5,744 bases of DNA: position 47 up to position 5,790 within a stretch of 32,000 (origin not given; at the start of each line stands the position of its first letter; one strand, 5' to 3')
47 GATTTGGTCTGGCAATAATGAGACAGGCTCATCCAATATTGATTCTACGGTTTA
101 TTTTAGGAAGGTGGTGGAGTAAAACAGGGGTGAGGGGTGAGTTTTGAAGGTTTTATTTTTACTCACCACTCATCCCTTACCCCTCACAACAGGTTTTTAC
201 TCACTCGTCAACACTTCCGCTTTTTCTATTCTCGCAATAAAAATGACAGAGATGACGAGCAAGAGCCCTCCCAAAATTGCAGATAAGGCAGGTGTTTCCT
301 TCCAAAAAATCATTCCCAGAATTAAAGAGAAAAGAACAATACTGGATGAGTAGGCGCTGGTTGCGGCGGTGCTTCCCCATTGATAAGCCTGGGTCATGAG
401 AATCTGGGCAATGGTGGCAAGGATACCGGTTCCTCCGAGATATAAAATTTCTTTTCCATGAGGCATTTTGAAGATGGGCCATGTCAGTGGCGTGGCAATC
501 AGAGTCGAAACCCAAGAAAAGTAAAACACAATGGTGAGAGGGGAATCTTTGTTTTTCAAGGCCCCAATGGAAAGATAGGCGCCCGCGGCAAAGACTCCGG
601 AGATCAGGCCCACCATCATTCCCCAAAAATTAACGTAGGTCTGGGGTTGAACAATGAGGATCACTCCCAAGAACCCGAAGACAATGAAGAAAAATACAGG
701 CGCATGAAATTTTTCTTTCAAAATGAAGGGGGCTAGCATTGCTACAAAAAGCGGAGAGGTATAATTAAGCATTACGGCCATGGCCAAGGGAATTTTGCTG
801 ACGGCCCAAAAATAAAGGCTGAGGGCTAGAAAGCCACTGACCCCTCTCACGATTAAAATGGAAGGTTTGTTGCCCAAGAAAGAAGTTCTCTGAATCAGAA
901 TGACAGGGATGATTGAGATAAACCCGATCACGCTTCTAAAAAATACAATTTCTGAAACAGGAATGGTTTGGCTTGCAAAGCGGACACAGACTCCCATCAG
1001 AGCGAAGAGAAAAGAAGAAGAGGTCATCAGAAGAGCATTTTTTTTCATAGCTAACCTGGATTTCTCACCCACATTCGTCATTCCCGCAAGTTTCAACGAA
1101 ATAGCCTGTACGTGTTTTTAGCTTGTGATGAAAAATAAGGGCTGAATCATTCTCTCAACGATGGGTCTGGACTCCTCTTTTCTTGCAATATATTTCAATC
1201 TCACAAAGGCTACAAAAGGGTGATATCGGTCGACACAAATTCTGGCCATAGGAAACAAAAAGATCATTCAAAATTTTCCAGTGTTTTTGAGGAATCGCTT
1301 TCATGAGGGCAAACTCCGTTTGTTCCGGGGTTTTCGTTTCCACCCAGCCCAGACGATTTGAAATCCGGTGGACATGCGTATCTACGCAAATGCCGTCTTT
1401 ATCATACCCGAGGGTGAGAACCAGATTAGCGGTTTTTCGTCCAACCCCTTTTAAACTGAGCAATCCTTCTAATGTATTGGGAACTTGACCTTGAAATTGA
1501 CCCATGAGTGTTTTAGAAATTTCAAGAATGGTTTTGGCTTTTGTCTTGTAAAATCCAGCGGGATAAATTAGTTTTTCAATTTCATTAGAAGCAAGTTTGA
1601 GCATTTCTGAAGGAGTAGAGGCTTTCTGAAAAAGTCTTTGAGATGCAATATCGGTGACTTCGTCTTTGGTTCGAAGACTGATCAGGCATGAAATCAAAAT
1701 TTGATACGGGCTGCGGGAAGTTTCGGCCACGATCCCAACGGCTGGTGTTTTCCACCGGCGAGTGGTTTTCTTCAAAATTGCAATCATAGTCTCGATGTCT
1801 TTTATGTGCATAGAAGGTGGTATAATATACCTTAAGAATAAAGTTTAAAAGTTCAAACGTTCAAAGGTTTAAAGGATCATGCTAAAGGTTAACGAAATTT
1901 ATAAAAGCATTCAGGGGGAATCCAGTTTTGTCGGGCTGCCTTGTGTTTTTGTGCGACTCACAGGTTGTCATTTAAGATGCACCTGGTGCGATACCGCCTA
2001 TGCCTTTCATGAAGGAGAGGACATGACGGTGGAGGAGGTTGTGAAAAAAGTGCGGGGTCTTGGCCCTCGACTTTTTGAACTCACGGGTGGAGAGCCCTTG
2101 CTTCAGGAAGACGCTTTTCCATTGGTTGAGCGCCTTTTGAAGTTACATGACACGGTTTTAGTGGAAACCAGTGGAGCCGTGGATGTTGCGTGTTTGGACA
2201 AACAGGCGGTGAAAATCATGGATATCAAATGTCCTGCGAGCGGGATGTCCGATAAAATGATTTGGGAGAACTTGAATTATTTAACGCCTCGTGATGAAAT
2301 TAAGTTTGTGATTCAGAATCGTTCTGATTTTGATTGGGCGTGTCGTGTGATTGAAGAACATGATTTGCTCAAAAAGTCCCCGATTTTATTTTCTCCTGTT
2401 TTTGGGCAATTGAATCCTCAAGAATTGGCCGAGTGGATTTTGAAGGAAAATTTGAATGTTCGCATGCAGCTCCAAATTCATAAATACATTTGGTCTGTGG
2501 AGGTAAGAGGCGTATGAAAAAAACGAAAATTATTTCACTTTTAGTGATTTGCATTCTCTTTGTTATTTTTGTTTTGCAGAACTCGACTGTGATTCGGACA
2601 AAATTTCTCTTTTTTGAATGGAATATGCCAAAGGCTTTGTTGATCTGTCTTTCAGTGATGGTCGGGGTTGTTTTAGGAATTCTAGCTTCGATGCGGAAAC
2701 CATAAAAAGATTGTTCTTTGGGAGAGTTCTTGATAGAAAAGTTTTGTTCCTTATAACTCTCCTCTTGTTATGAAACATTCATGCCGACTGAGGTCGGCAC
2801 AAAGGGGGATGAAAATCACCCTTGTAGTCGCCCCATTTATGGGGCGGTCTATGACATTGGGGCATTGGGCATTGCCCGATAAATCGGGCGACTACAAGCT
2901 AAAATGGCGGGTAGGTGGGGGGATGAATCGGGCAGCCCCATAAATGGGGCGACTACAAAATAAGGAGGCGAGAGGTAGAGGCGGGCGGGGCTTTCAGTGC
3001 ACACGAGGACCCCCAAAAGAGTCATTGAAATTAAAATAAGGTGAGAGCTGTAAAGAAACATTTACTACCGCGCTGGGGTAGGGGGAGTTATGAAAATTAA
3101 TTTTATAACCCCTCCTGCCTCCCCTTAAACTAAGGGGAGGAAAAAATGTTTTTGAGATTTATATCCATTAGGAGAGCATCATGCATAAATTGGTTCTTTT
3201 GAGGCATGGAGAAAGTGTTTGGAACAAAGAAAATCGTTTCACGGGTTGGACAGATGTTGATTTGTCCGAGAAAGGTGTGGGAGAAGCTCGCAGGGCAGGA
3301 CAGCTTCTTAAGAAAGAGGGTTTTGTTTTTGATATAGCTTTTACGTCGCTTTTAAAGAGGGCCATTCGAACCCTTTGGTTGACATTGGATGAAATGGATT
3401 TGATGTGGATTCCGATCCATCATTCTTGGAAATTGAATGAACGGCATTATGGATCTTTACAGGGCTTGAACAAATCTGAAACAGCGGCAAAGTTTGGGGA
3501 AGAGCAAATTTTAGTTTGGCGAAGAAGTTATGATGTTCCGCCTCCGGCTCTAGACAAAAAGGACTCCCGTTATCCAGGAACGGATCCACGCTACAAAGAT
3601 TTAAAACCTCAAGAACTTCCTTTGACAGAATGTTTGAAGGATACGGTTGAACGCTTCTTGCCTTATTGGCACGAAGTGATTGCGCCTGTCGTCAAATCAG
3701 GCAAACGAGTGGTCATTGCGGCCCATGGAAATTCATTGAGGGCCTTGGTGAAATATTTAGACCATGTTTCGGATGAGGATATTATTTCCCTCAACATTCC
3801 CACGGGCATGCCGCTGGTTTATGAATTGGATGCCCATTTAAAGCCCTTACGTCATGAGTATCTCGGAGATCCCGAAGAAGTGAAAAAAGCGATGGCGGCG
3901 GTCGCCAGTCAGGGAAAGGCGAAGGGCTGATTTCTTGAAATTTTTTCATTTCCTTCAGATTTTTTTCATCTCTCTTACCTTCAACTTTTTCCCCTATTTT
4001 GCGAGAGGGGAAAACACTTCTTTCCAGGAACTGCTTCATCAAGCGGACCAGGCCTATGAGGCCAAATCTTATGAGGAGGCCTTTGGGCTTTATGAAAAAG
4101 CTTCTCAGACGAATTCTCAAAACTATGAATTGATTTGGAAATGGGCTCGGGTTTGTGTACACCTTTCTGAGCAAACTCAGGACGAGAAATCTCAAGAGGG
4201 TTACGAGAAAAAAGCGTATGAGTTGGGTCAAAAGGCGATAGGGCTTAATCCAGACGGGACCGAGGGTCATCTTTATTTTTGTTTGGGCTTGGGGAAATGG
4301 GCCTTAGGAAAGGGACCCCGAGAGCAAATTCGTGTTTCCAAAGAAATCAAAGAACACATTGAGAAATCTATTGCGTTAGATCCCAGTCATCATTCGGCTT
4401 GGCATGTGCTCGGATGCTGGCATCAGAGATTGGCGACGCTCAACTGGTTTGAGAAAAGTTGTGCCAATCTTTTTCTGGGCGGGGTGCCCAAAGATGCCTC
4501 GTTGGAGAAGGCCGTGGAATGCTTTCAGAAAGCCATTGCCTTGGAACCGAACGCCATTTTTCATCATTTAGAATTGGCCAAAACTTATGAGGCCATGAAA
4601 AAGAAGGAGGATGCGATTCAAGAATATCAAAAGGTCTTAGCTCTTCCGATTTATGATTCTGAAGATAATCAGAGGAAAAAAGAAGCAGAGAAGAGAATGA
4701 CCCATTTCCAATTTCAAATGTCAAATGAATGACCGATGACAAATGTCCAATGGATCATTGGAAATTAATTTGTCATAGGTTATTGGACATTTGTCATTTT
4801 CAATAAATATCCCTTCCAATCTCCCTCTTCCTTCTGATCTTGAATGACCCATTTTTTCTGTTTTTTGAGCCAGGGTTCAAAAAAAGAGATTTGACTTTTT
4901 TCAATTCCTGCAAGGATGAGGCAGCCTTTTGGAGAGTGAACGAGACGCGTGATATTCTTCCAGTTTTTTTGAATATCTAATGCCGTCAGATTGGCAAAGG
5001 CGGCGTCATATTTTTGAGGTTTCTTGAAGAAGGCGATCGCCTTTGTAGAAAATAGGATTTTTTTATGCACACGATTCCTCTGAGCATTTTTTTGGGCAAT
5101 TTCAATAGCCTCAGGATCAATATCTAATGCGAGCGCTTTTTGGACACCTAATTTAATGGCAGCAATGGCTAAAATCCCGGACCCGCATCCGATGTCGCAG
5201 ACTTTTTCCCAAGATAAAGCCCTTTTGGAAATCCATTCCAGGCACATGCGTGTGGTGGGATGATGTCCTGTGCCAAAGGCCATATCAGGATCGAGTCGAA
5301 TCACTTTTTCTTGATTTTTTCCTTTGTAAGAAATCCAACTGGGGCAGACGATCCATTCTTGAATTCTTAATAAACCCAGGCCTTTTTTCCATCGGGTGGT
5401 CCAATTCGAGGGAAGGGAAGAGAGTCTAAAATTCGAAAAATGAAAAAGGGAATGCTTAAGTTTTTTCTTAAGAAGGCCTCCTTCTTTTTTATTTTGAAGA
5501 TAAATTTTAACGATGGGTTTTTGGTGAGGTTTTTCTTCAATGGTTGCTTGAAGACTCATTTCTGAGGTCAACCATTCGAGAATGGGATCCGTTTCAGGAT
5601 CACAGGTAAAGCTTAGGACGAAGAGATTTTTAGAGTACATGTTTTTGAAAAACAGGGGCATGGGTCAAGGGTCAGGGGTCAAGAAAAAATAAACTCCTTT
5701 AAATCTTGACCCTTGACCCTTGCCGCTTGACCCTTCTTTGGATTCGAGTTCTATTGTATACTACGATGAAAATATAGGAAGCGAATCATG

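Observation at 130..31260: Five sequence-unrelated intergenic hairpin families built on one rule: inverted arrays of tandem 7-bp words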

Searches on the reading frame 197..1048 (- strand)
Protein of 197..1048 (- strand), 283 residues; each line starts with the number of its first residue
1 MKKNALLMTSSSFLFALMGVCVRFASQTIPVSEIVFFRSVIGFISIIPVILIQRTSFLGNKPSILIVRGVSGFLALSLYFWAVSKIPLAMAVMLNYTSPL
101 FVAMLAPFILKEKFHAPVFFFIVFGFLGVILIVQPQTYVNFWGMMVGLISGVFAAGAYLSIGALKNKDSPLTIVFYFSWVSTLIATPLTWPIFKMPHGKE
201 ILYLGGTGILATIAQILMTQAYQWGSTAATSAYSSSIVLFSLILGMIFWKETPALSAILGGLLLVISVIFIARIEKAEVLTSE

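Call 63: search_protein_families(library=pfam, proteins=[window:197-1048:-], max_evalue=0.00001)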
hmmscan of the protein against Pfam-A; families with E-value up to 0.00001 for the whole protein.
window:197-1048:- (283 aa): 1 family
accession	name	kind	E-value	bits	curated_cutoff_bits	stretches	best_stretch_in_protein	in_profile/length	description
PF00892.27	EamA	-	2.3e-33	115.8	28.2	2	5-133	4-134/135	EamA-like transporter family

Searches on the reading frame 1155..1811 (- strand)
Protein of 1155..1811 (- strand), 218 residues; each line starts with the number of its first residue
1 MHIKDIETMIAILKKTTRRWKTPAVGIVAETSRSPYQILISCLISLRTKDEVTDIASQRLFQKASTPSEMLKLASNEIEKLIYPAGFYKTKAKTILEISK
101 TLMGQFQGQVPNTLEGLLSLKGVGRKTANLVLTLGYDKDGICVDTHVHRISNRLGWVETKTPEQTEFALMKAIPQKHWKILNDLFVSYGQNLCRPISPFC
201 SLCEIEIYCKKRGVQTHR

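Call 25: find_encoding_contigs(protein=window:1155-1811:-, flank=10000, max_places=4)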
Protein window:1155-1811:- (218 aa): 2 contigs read that carry it; 2 places shown.
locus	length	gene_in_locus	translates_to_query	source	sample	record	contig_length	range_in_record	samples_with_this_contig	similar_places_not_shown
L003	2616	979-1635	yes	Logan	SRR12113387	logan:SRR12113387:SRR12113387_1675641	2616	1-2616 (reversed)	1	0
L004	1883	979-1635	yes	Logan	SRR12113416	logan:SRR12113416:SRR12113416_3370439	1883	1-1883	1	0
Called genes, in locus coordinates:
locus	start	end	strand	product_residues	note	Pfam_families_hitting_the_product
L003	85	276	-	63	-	PF06305:LapA_dom (weak)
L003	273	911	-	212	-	PF04055:Radical_SAM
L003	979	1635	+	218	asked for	PF00730:HhH-GPD, PF00633:HHH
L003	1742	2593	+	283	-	PF00892:EamA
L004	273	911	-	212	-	PF04055:Radical_SAM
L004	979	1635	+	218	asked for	PF00730:HhH-GPD, PF00633:HHH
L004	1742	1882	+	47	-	?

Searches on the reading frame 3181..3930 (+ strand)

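Call 63: search_protein_families(library=pfam, proteins=[window:3181-3930:+], max_evalue=0.00001)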
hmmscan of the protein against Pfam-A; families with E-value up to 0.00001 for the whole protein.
window:3181-3930:+ (249 aa): 1 family
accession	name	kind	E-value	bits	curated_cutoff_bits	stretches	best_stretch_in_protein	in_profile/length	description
PF00300.27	His_Phos_1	-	1.7e-32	113.1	21.7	1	4-209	1-174/194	Histidine phosphatase superfamily (branch 1)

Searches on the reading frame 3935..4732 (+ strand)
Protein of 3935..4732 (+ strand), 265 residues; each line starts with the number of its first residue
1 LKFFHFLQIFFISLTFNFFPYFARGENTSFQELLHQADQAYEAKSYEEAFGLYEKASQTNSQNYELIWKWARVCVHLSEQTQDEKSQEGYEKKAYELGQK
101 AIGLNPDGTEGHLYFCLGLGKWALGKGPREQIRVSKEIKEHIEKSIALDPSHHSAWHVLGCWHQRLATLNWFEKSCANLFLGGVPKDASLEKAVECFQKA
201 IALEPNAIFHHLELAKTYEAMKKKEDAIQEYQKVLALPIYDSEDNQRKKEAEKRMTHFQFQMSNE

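Call 63: search_protein_families(library=pfam, proteins=[window:3935-4732:+], max_evalue=0.00001)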
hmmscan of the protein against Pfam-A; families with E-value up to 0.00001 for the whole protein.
window:3935-4732:+ (265 aa): 7 families
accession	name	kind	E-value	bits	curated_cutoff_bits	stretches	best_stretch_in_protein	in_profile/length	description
PF21033.3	RMD1-3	-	4.1e-17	62.7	26.7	1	33-252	6-227/235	Regulator of microtubule dynamics protein 1-3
PF13414.12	TPR_11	-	2.8e-08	33.7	26.8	0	190-221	10-41/42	TPR repeat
PF13431.12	TPR_17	-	6.3e-08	32.7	24.4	0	196-229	1-34/34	Tetratricopeptide repeat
PF00515.34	TPR_1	-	1.2e-07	31.7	27.8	0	190-206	17-33/34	Tetratricopeptide repeat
PF13428.12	TPR_14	-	8.7e-07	29.5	23.5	0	190-216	17-43/44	Tetratricopeptide repeat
PF07719.23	TPR_2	-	8.9e-07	29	27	0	190-206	17-33/34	Tetratricopeptide repeat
PF14559.12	TPR_19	-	1.4e-06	29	25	0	191-235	8-52/68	Tetratricopeptide repeat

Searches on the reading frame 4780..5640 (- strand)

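Call 63: search_protein_families(library=pfam, proteins=[window:4780-5640:-], max_evalue=0.00001)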
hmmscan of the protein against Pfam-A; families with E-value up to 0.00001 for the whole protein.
window:4780-5640:- (286 aa): 7 families
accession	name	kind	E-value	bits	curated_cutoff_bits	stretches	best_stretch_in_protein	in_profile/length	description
PF06325.19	PrmA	-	2.4e-53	182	22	1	39-276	53-289/296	Ribosomal protein L11 methyltransferase (PrmA)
PF13847.12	Methyltransf_31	-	7.2e-11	42.4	27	1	145-263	5-128/145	Methyltransferase domain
PF13649.12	Methyltransf_25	-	1.3e-09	39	27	1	147-232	1-91/97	Methyltransferase domain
PF05175.20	MTS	-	2.7e-09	37.3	23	1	129-214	19-102/170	Methyltransferase small domain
PF08241.18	Methyltransf_11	-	1.1e-06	29.6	21.2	1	149-233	2-86/95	Methyltransferase domain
PF08242.18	Methyltransf_12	-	1.6e-06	29.2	30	1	149-220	2-75/98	Methyltransferase domain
PF12847.13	Methyltransf_18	-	9.5e-06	26.1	27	0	142-198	13-70/151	Methyltransferase domain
